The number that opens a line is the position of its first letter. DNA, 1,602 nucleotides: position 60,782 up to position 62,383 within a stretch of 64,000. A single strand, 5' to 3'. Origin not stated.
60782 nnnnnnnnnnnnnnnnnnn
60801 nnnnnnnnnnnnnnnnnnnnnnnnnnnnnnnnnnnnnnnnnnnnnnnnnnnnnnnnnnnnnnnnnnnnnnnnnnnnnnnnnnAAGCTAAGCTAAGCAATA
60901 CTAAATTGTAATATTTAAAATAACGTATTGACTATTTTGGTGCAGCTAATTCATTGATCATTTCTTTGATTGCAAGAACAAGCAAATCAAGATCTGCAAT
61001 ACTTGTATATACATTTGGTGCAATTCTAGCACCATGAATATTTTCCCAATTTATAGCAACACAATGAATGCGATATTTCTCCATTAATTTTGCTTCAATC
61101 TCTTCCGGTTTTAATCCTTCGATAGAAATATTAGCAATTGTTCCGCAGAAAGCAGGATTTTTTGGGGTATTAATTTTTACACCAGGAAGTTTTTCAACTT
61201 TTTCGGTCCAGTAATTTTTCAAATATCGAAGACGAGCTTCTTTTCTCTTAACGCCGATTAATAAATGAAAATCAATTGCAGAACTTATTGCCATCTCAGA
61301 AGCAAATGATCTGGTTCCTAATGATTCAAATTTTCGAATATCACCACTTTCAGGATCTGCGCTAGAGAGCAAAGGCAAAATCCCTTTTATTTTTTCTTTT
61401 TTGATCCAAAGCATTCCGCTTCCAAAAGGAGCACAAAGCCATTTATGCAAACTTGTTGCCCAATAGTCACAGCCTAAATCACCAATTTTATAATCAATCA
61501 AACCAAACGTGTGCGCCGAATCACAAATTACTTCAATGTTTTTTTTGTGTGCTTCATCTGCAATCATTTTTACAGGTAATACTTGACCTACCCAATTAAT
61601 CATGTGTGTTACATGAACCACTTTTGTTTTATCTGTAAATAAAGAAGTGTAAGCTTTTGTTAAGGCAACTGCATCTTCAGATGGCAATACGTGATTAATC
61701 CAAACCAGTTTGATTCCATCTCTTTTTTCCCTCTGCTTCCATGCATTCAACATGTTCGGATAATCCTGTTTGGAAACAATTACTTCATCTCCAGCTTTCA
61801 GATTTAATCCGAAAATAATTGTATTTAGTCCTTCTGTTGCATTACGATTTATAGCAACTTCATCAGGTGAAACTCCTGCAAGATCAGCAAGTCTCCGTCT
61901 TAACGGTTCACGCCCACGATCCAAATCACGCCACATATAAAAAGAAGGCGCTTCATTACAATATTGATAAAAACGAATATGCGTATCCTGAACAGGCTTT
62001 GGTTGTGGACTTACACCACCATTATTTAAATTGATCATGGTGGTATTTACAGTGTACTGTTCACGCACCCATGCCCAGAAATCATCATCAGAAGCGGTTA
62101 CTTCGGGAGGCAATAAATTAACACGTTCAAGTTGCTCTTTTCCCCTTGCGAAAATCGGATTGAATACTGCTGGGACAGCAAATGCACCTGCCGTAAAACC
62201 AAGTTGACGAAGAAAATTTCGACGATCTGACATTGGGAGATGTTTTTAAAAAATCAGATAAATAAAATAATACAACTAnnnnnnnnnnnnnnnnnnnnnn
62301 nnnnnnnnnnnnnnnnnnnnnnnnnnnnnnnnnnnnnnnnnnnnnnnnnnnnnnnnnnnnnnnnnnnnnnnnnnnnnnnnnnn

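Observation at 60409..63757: Extracytoplasmic module: Tat-exported class-V PLP enzyme, membrane-anchored RidA, T9SS-secreted C39-like peptidase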

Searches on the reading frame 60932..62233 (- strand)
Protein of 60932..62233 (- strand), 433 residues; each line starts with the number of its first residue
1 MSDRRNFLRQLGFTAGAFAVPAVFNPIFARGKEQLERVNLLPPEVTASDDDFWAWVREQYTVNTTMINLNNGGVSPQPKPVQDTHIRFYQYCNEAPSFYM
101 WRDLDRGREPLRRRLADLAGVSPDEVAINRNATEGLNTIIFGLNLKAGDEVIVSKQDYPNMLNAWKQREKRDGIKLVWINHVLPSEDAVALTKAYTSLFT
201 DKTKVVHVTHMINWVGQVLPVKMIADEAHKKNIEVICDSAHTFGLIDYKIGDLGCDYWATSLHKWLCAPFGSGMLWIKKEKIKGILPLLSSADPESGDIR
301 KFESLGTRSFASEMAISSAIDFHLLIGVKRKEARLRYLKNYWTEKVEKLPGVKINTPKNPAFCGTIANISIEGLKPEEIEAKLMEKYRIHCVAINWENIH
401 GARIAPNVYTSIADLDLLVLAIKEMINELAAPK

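Call 3: search_protein_families(library=pfam, proteins=[window:60932-62233:-], max_evalue=0.01)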
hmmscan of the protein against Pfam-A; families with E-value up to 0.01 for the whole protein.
window:60932-62233:- (433 aa): 5 families
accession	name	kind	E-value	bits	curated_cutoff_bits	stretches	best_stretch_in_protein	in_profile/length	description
PF00266.25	Aminotran_5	-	1.4e-40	139.8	21.5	1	68-390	2-334/371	Aminotransferase class-V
PF01041.23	DegT_DnrJ_EryC1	-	6e-08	32.7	19.8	1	113-383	31-296/360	DegT/DnrJ/EryC1/StrS aminotransferase family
PF00155.27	Aminotran_1_2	-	4.8e-07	29.7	19.7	1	108-242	44-189/361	Aminotransferase class I and II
PF01053.26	Cys_Met_Meta_PP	-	1.4e-06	27.6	27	1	136-266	80-200/381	Cys/Met metabolism PLP-dependent enzyme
PF01212.27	Beta_elim_lyase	-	0.00074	19.4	27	1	137-284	60-215/288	Beta-eliminating lyase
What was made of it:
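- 60932..62233 (-): Tat-exported class-V (SufS/PvdN/C-DES-fold) PLP-dependent enzyme, 433 aa. Aminotran_5 E 1.4e-40 (call 3).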

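Call 4: search_protein_families(library=ncbifam, proteins=[window:60932-62233:-], max_evalue=0.01)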
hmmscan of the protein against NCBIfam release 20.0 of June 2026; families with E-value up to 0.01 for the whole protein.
window:60932-62233:- (433 aa): 41 families (the best 25 are shown)
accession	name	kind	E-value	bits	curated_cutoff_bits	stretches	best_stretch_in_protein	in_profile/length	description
NF051467.1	peri_mod_PvdN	equivalog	1.4e-41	142.6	650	1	1-422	1-421/425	pyoverdine-tailoring periplasmic protein PvdN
TIGR01979.1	sufS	subfamily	7.1e-39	133.8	475.1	1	62-426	15-399/403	SufS family cysteine desulfurase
TIGR01977.1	am_tr_V_EF2568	hypoth_equivalog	8.3e-30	104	377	1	111-423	49-374/376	cysteine desulfurase family protein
NF041166.1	f2_encap_cargo1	exception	4.8e-26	92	800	1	112-384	295-574/623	family 2A encapsulin nanocompartment cargo protein cysteine desulfurase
TIGR01976.1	am_tr_V_VC1184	hypoth_equivalog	2.9e-23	82.8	352.35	1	96-331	51-283/401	cysteine desulfurase-like protein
NF006791.0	PRK09295.1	equivalog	3.7e-19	69.1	661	1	111-288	72-249/406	cysteine desulfurase SufS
TIGR04343.1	egtE_PLP_lyase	equivalog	1.4e-18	66.8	400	1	112-397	60-337/370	ergothioneine biosynthesis PLP-dependent enzyme EgtE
NF040779.1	Sec_lyase_SclA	exception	1.6e-18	66.8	525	1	112-389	49-329/378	selenocysteine lyase SclA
TIGR03402.1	FeS_nifS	equivalog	4.3e-17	61.9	530.75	1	91-383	27-308/379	cysteine desulfurase NifS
NF010611.0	PRK14012.1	equivalog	2.4e-16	59.7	548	1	105-377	50-313/406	IscS subfamily cysteine desulfurase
TIGR03235.1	DNA_S_dndA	equivalog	7.3e-16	58.4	480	1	111-385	47-314/353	cysteine desulfurase DndA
NF008126.0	PRK10874.1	equivalog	4.2e-15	55.8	607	1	64-353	18-319/401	cysteine desulfurase CsdA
TIGR02006.1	IscS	equivalog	3.3e-14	52.7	643.2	1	105-378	46-310/402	IscS subfamily cysteine desulfurase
TIGR03392.1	FeS_syn_CsdA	equivalog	3.7e-14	52.7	493.6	1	77-353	28-316/398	cysteine desulfurase CsdA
TIGR03403.1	nifS_epsilon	equivalog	3.6e-11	42.5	587.7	1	122-377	59-305/382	NifS family cysteine desulfurase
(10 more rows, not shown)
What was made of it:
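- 60932..62233 (-): Best NCBIfam hits are PvdN at 142.6 bits (cutoff 650) and SufS at 133.8 bits (cutoff 475) (call 4).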

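Call 5: find_homologous_proteins(query=window:60932-62233:-, max_evalue=1e-10)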
Query window:60932-62233:- (433 aa): 8000 proteins with E <= 1e-10 among 8000 candidates; the best 120 are listed.
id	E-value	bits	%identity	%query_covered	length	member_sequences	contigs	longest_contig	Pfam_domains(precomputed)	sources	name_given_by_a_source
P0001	5.0e-297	1002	100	100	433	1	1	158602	PF00155.28,PF00266.26,PF01053.27,PF01041.24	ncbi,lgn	-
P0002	1.8e-267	905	88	100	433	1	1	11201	PF00155.28,PF00266.26,PF01053.27,PF01041.24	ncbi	ncbi:aminotransferase class V-fold PLP-dependent enzyme [soil metagenome]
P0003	3.4e-264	894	88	100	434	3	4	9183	PF00155.28,PF00266.26,PF01053.27,PF01041.24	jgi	jgi:selenocysteine lyase/cysteine desulfurase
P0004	8.6e-261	883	86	100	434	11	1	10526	PF00155.28,PF00266.26,PF01212.28,PF01053.27,PF01041.24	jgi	jgi:selenocysteine lyase/cysteine desulfurase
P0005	3.3e-256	868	86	99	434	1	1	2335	PF00266.26,PF01053.27,PF01041.24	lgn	-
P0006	1.0e-255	866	84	100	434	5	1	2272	PF00155.28,PF00266.26,PF01053.27,PF01041.24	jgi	jgi:selenocysteine lyase/cysteine desulfurase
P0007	4.2e-254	861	83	100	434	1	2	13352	PF00155.28,PF00266.26,PF01053.27,PF01041.24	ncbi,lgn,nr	ncbi:MAG: aminotransferase class V-fold PLP-dependent enzyme [Bacteroidota bacterium]|nr:aminotransf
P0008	2.9e-249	845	82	100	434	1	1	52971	PF00155.28,PF00266.26,PF01053.27,PF01041.24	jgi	jgi:selenocysteine lyase/cysteine desulfurase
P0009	8.0e-249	844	82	100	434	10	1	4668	PF00155.28,PF00266.26,PF01053.27,PF01041.24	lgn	-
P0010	5.1e-247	838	83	99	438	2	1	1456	PF00155.28,PF00266.26,PF01212.28,PF01053.27,PF01041.24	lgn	-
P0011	4.3e-240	815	79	100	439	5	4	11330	PF00155.28,PF00266.26,PF01212.28,PF01053.27,PF01041.24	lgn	-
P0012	5.7e-237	805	80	98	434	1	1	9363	PF00155.28,PF00266.26,PF01053.27,PF01041.24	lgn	-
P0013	7.2e-237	804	79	99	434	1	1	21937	PF00155.28,PF00266.26,PF01212.28,PF01053.27,PF01041.24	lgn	-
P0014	1.5e-235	800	77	100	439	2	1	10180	PF00155.28,PF00266.26,PF01212.28,PF01053.27,PF01041.24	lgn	-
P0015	2.2e-231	786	77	100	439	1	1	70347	PF00155.28,PF00266.26,PF01212.28,PF01053.27,PF01041.24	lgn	-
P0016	5.4e-231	785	76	100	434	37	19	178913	PF00155.28,PF00266.26,PF01053.27,PF01041.24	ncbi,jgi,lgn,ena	-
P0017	4.6e-230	782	78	98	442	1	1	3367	PF00155.28,PF00266.26,PF01212.28,PF01053.27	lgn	-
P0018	2.2e-228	776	76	100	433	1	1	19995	PF00155.28,PF00266.26,PF01053.27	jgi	jgi:selenocysteine lyase/cysteine desulfurase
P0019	6.0e-223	758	75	99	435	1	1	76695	PF00155.28,PF00266.26,PF01053.27,PF01041.24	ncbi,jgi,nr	ncbi:MAG TPA: aminotransferase class V-fold PLP-dependent enzyme [Bacteroidia bacterium]|jgi:selenoc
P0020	4.3e-219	746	74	99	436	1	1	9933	PF00155.28,PF00266.26,PF01053.27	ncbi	ncbi:MAG: aminotransferase class V-fold PLP-dependent enzyme [Bacteroidia bacterium]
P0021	1.3e-218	744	71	100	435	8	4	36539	PF00155.28,PF00266.26,PF01212.28,PF01053.27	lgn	-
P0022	2.2e-217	740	73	98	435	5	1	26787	PF00155.28,PF00266.26,PF01053.27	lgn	-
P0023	2.2e-217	740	72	100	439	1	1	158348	PF00155.28,PF00266.26,PF01053.27,PF01041.24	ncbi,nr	ncbi:MAG: aminotransferase class V-fold PLP-dependent enzyme [Bacteroidetes bacterium]|nr:aminotrans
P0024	3.4e-217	739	72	98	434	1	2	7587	PF00155.28,PF00266.26,PF01212.28,PF01053.27,PF01041.24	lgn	-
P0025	6.4e-216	735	72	99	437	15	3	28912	PF00155.28,PF00266.26,PF01212.28,PF01053.27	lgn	-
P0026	7.3e-216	735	72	98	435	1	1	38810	PF00155.28,PF00266.26,PF01212.28,PF01053.27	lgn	-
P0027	1.4e-215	734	72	98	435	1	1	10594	PF00155.28,PF00266.26,PF01212.28,PF01053.27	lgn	-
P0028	1.8e-215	734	72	98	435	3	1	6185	PF00155.28,PF00266.26,PF01212.28,PF01053.27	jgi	jgi:selenocysteine lyase/cysteine desulfurase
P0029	5.4e-215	732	71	98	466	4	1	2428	PF00155.28,PF00266.26,PF01212.28,PF01053.27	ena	-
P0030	5.6e-215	732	71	100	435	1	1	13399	PF00155.28,PF00266.26,PF01212.28,PF01053.27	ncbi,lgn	-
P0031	8.3e-215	732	71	100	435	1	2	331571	PF00155.28,PF00266.26,PF01212.28,PF01053.27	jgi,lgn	jgi:selenocysteine lyase/cysteine desulfurase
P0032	8.4e-215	731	72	98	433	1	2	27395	PF00155.28,PF00266.26,PF01212.28,PF01053.27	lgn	-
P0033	2.0e-214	730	72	98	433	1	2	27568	PF00155.28,PF00266.26,PF01212.28,PF01053.27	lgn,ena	-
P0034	2.2e-214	730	71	100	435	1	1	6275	PF00155.28,PF00266.26,PF01212.28,PF01053.27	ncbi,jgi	ncbi:MAG: hypothetical protein RL007_2503 [Bacteroidota bacterium]|jgi:selenocysteine lyase/cysteine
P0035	3.8e-214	729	72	98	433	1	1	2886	PF00155.28,PF00266.26,PF01212.28,PF01053.27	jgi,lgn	jgi:selenocysteine lyase/cysteine desulfurase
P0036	4.4e-214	729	71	98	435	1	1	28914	PF00155.28,PF00266.26,PF01212.28,PF01053.27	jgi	jgi:selenocysteine lyase/cysteine desulfurase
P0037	1.6e-212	724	71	98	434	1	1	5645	PF00155.28,PF00266.26,PF01212.28,PF01053.27,PF01041.24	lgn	-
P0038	5.7e-212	722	71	98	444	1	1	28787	PF00155.28,PF00266.26,PF01212.28,PF01053.27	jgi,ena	-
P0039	7.1e-212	722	71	98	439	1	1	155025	PF00266.26,PF01212.28,PF01053.27,PF01041.24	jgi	jgi:selenocysteine lyase/cysteine desulfurase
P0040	4.5e-211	719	70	99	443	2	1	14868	PF00155.28,PF00266.26,PF01212.28,PF01053.27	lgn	-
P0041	1.2e-210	718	71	97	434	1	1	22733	PF00155.28,PF00266.26,PF01053.27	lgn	-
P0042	1.6e-210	717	73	94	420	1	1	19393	PF00155.28,PF00266.26,PF01212.28,PF01053.27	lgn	-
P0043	5.7e-210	716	71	99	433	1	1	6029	PF00155.28,PF00266.26,PF01212.28,PF01053.27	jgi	jgi:selenocysteine lyase/cysteine desulfurase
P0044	6.6e-207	705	69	98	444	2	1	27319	PF00266.26,PF01053.27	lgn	-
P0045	7.7e-207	705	70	98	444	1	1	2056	PF00155.28,PF00266.26,PF01212.28,PF01053.27,PF01041.24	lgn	-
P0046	1.9e-205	701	75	90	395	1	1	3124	PF00155.28,PF00266.26,PF01212.28,PF01053.27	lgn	-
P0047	2.9e-205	700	71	98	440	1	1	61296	PF00155.28,PF00266.26,PF01212.28,PF01053.27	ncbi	-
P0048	2.3e-204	697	70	98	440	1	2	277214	PF00155.28,PF00266.26,PF01212.28,PF01053.27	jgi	jgi:selenocysteine lyase/cysteine desulfurase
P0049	2.3e-202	690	70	98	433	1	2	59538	PF00155.28,PF00266.26,PF01212.28,PF01053.27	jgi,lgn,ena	-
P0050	1.8e-200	684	66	99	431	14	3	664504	PF00155.28,PF00266.26,PF01053.27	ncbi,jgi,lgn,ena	jgi:selenocysteine lyase/cysteine desulfurase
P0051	3.1e-199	680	68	98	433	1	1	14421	PF00155.28,PF00266.26,PF01212.28,PF01053.27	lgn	-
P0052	3.5e-199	680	69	98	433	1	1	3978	PF00266.26,PF01212.28,PF01053.27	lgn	-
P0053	1.1e-196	672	67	100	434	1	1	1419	PF00155.28,PF00266.26,PF01053.27,PF01041.24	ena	-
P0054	5.0e-196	670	70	97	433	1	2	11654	PF00266.26,PF01212.28,PF01053.27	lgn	-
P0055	5.0e-194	663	65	99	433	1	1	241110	PF00155.28,PF00266.26,PF01053.27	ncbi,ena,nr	ncbi:MAG: isopenicillin-N epimerase [Bacteroidetes bacterium]|nr:MAG: isopenicillin-N epimerase [Bac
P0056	9.1e-194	662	64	100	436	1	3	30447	PF00155.28,PF00266.26,PF01212.28,PF01053.27,PF01041.24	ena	-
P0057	1.8e-193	661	64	99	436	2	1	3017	PF00155.28,PF00266.26,PF01212.28,PF01053.27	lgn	-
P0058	2.9e-193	661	64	100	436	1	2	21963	PF00155.28,PF00266.26,PF01053.27,PF01041.24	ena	-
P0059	3.3e-193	660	64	100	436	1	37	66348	PF00155.28,PF00266.26,PF01212.28,PF01053.27,PF01041.24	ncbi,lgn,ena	-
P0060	3.4e-193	660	64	100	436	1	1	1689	PF00155.28,PF00266.26,PF01053.27,PF01041.24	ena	-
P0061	5.1e-193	660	68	98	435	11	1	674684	PF00155.28,PF00266.26,PF01212.28,PF01053.27,PF01041.24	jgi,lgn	jgi:selenocysteine lyase/cysteine desulfurase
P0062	8.7e-193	659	64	100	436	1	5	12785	PF00155.28,PF00266.26,PF01053.27,PF01041.24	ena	-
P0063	8.8e-193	659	64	100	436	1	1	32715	PF00155.28,PF00266.26,PF01053.27,PF01041.24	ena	-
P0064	3.1e-192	657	64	100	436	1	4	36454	PF00155.28,PF00266.26,PF01053.27,PF01041.24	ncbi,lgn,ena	-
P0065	4.4e-192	657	64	100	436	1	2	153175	PF00155.28,PF00266.26,PF01053.27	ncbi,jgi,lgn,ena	-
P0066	1.2e-190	652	64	98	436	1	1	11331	PF00155.28,PF00266.26,PF01212.28,PF01053.27,PF01041.24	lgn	-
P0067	2.4e-190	651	64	98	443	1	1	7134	PF00155.28,PF00266.26,PF01212.28,PF01053.27,PF01041.24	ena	-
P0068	8.2e-190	649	64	98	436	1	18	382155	PF00155.28,PF00266.26,PF01212.28,PF01053.27,PF01041.24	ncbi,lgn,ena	-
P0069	8.6e-190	649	64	98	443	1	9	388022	PF00155.28,PF00266.26,PF01212.28,PF01053.27,PF01041.24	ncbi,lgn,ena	-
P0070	8.7e-190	649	64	98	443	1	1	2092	PF00155.28,PF00266.26,PF01212.28,PF01053.27,PF01041.24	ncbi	-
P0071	1.5e-189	648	64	98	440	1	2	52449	PF00266.26,PF01053.27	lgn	-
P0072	2.4e-189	648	64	98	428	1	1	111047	PF00155.28,PF00266.26,PF01053.27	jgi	jgi:selenocysteine lyase/cysteine desulfurase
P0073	2.9e-189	647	64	98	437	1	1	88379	PF00266.26,PF01053.27,PF01041.24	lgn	-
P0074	1.8e-188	645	66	99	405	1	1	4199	PF00266.26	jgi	jgi:selenocysteine lyase/cysteine desulfurase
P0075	5.0e-188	643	64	98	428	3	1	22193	PF00266.26,PF01212.28,PF01053.27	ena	-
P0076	9.5e-188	642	63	98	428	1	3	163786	PF00266.26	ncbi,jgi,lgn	jgi:selenocysteine lyase/cysteine desulfurase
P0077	1.0e-187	642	65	98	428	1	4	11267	PF00155.28,PF00266.26,PF01053.27,PF01041.24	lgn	-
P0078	1.3e-187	642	63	98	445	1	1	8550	PF00155.28,PF00266.26,PF01053.27,PF01041.24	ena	-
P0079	5.0e-187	640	63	100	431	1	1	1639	PF00155.28,PF00266.26,PF01053.27,PF01041.24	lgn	-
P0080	1.0e-186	639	64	98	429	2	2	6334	PF00266.26,PF01053.27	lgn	-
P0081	2.3e-186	638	65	98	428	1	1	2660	PF00155.28,PF00266.26,PF01212.28,PF01053.27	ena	-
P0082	3.4e-186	637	64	98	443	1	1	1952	PF00155.28,PF00266.26,PF01053.27,PF01041.24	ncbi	-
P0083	4.4e-186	637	63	98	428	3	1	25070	PF00266.26,PF01053.27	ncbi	-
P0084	5.9e-186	636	64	99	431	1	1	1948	PF00155.28,PF00266.26,PF01212.28,PF01053.27,PF01041.24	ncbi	-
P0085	6.1e-186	636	64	98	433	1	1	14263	PF00155.28,PF00266.26,PF01212.28,PF01053.27,PF01041.24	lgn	-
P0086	8.7e-186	636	64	98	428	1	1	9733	PF00266.26,PF01053.27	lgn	-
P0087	8.8e-186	636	65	98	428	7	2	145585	PF00155.28,PF00266.26,PF01212.28,PF01053.27,PF01041.24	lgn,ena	-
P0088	1.4e-185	635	63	98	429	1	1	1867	PF00155.28,PF00266.26,PF01053.27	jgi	jgi:selenocysteine lyase/cysteine desulfurase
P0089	1.6e-185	635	63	100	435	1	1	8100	PF00155.28,PF00266.26,PF01212.28,PF01053.27,PF01041.24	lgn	-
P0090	1.9e-185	635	65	98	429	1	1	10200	PF00266.26,PF01053.27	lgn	-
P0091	2.2e-185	635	64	97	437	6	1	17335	PF00266.26,PF01053.27,PF01041.24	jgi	jgi:selenocysteine lyase/cysteine desulfurase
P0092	3.4e-185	634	64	98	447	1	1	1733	PF00155.28,PF00266.26,PF01053.27,PF01041.24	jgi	jgi:selenocysteine lyase/cysteine desulfurase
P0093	5.9e-185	633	64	98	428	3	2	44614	PF00155.28,PF00266.26,PF01053.27,PF01041.24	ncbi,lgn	-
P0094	6.7e-185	633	65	97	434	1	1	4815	PF00155.28,PF00266.26,PF01053.27,PF01041.24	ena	-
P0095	7.6e-185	633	63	98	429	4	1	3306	PF00155.28,PF00266.26,PF01053.27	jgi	-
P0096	8.6e-185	633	65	98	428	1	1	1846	PF00266.26,PF01053.27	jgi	jgi:selenocysteine lyase/cysteine desulfurase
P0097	9.1e-185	633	64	98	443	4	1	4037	PF00155.28,PF00266.26,PF01053.27,PF01041.24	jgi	-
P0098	1.1e-184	632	65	98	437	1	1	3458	PF00155.28,PF00266.26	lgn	-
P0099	1.2e-184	632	64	98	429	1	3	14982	PF00266.26,PF01053.27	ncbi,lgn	-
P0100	1.6e-184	632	64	98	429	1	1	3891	PF00266.26,PF01053.27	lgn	-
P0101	1.6e-184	632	64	98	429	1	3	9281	PF00266.26,PF01053.27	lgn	-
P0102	1.7e-184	632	63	97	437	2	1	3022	PF00266.26,PF01212.28,PF01053.27,PF01041.24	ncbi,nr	ncbi:MAG: aminotransferase class V-fold PLP-dependent enzyme [Bacteroidetes bacterium]|nr:aminotrans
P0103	1.7e-184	632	64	98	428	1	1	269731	PF00266.26,PF01053.27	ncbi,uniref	ncbi:aminotransferase class V-fold PLP-dependent enzyme [Lacibacter sp. H375]|uniref:aminotransferas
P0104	2.0e-184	631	64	98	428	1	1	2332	PF00155.28,PF00266.26,PF01212.28,PF01053.27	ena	-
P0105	2.3e-184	631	63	98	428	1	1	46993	PF00266.26,PF01053.27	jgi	-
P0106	3.1e-184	631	64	98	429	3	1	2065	PF00155.28,PF00266.26,PF01053.27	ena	-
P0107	3.2e-184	631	63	98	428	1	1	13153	PF00155.28,PF00266.26,PF01053.27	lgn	-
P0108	3.7e-184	631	64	98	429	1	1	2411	PF00266.26,PF01053.27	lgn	-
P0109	4.1e-184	630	65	98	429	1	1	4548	PF00266.26,PF01053.27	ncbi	-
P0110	4.2e-184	630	64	99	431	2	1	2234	PF00155.28,PF00266.26,PF01212.28,PF01053.27,PF01041.24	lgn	-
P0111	4.3e-184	630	63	99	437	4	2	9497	PF00266.26,PF01212.28,PF01053.27,PF01041.24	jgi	jgi:selenocysteine lyase/cysteine desulfurase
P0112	4.5e-184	630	63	98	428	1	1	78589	PF00266.26,PF01053.27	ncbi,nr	ncbi:MAG: aminotransferase [Bacteroidetes bacterium]|nr:MAG: aminotransferase [Bacteroidota bacteriu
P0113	5.3e-184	630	64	98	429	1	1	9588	PF00266.26,PF01053.27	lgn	-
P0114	9.5e-184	629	64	98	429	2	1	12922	PF00266.26,PF01053.27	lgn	-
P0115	1.3e-183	629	63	98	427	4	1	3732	PF00155.28,PF00266.26,PF01053.27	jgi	jgi:selenocysteine lyase/cysteine desulfurase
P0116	1.4e-183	629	64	98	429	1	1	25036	PF00266.26,PF01053.27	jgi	jgi:selenocysteine lyase/cysteine desulfurase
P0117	2.3e-183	628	64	98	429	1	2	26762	PF00266.26,PF01053.27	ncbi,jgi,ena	-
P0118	2.6e-183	628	63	98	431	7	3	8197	PF00266.26,PF01053.27,PF01041.24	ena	-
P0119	2.9e-183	628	63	99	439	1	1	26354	PF00155.28,PF00266.26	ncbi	-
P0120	3.2e-183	627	64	98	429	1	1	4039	PF00266.26,PF01053.27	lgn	-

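Call 8: find_encoding_contigs(protein=P0001, flank=10000, max_places=3)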
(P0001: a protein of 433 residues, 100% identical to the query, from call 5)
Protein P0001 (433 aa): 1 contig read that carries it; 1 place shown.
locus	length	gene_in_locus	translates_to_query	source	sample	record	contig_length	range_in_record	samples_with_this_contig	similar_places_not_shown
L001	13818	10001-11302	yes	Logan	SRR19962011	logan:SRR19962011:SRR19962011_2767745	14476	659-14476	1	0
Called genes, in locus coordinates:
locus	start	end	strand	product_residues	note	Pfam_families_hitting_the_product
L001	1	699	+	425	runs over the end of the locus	PF00994:MoCF_biosynth, PF18146:CinA_KH, PF02464:CinA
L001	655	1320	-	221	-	-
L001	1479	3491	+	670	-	PF22745:Nlig-Ia, PF01653:DNA_ligase_aden, PF03120:OB_DNA_ligase, PF03119:DNA_ligase_ZBD, PF12826:HHH_2, PF14520:HHH_5 (weak), PF00533:BRCT, PF12738:PTCB-BRCT (weak)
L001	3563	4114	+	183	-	PF21857:DUF6913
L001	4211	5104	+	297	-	PF00701:DHDPS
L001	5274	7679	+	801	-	PF13620:CarboxypepD_reg, PF13715:CarbopepD_reg_2 (faint), PF18962:Por_Secre_tail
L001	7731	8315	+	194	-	PF01121:CoaE, PF13238:AAA_18 (weak)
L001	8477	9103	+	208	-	-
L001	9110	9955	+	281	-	PF13529:Peptidase_C39_2 (weak), PF18962:Por_Secre_tail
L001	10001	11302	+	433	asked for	PF00266:Aminotran_5, PF01053:Cys_Met_Meta_PP (weak), PF00155:Aminotran_1_2 (weak), PF01041:DegT_DnrJ_EryC1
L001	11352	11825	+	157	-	PF01042:Ribonuc_L-PSP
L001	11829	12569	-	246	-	-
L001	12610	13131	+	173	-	-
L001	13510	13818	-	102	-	?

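Call 9: find_encoding_contigs(protein=P0050, flank=6000, max_places=3)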
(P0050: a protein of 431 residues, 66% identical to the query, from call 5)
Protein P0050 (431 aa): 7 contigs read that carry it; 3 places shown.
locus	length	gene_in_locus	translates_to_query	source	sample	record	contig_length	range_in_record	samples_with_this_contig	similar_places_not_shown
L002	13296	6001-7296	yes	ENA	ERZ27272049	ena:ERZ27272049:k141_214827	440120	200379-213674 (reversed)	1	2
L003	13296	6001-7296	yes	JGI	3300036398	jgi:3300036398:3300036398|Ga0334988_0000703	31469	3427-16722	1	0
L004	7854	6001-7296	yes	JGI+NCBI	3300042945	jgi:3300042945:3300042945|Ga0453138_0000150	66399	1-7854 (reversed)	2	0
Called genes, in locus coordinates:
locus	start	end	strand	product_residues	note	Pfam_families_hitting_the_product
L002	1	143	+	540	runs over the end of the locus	PF18936:DUF5684, PF10502:Peptidase_S26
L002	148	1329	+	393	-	PF10502:Peptidase_S26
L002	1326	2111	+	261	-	PF01925:TauE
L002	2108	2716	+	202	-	PF08889:WbqC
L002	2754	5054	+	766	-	PF13620:CarboxypepD_reg, PF13715:CarbopepD_reg_2, PF07715:Plug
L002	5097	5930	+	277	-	-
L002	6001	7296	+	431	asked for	PF00266:Aminotran_5, PF01053:Cys_Met_Meta_PP, PF00155:Aminotran_1_2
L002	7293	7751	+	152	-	PF01042:Ribonuc_L-PSP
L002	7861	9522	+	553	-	PF01039:Carboxyl_trans, PF06833:MdcE (faint), PF03255:ACCA (weak)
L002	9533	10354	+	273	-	-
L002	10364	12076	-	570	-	PF00082:Peptidase_S8, PF18962:Por_Secre_tail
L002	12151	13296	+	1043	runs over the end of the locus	PF00580:UvrD-helicase, PF13245:AAA_19 (weak), PF13361:UvrD_C, PF13538:UvrD_C_2 (faint), PF12705:PDDEXK_1 (weak)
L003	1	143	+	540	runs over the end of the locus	PF18936:DUF5684, PF10502:Peptidase_S26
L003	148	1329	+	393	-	PF10502:Peptidase_S26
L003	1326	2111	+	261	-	PF01925:TauE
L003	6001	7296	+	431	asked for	PF00266:Aminotran_5, PF01053:Cys_Met_Meta_PP, PF00155:Aminotran_1_2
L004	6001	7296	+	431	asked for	PF00266:Aminotran_5, PF01053:Cys_Met_Meta_PP, PF00155:Aminotran_1_2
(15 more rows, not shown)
